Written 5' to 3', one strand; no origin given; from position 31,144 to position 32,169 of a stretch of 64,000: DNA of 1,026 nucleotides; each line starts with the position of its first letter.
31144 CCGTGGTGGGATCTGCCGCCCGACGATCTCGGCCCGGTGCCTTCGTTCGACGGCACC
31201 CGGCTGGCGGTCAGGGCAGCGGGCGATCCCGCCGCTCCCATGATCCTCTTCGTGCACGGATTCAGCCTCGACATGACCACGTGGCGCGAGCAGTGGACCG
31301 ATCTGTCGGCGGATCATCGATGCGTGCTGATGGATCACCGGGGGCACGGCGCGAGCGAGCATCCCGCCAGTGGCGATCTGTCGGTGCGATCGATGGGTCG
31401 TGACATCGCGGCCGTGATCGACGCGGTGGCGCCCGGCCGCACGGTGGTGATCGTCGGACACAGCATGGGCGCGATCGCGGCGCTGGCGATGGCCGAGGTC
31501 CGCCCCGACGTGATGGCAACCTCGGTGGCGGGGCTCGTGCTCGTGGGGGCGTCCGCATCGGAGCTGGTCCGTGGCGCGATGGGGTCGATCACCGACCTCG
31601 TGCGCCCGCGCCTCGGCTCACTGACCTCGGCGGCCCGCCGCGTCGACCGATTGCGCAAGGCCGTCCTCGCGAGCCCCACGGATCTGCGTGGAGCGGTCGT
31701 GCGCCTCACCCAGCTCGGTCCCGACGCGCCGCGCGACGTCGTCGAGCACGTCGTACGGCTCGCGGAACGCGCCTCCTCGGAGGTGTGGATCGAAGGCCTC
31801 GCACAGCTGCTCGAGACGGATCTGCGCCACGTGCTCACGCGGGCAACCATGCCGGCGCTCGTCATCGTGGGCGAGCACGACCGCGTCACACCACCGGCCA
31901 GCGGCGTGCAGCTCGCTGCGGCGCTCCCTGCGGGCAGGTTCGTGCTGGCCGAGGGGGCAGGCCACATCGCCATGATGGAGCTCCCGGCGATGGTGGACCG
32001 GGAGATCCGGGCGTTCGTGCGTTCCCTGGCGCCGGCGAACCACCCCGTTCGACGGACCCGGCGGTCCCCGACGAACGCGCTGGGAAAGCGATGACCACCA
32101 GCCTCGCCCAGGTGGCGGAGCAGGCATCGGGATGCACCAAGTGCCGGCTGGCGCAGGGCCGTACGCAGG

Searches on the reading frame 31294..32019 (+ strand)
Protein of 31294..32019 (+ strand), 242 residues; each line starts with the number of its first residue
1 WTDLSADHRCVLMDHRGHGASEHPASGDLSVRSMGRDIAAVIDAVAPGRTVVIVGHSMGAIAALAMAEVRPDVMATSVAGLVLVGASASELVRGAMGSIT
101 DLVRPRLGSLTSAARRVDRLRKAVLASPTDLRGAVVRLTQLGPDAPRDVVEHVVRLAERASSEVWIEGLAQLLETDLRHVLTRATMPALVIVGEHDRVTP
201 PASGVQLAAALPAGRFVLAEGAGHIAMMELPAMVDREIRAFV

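Call 34: search_protein_families(library=pfam, proteins=[window:31294-32019:+], max_evalue=0.001)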
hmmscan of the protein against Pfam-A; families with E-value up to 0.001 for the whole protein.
window:31294-32019:+ (242 aa): 6 families
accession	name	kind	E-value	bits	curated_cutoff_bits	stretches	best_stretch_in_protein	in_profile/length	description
PF00561.26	Abhydrolase_1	-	1.6e-23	84.1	25.8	1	4-229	23-243/245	alpha/beta hydrolase fold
PF12146.15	Hydrolase_4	-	9.6e-18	64.8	27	1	8-229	32-237/239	Serine aminopeptidase, S33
PF12697.13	Abhydrolase_6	-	1.5e-17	65.4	26.3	1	4-232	23-212/217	Alpha/beta hydrolase family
PF08386.16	Abhydrolase_4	-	4.4e-06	27.2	21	1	183-241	32-90/103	TAP-like protein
PF06821.19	Ser_hydrolase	-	5.1e-06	26.9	22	0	49-90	55-94/172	Serine hydrolase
PF00326.27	Peptidase_S9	-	0.00014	21.8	22.6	0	184-212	143-171/213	Prolyl oligopeptidase family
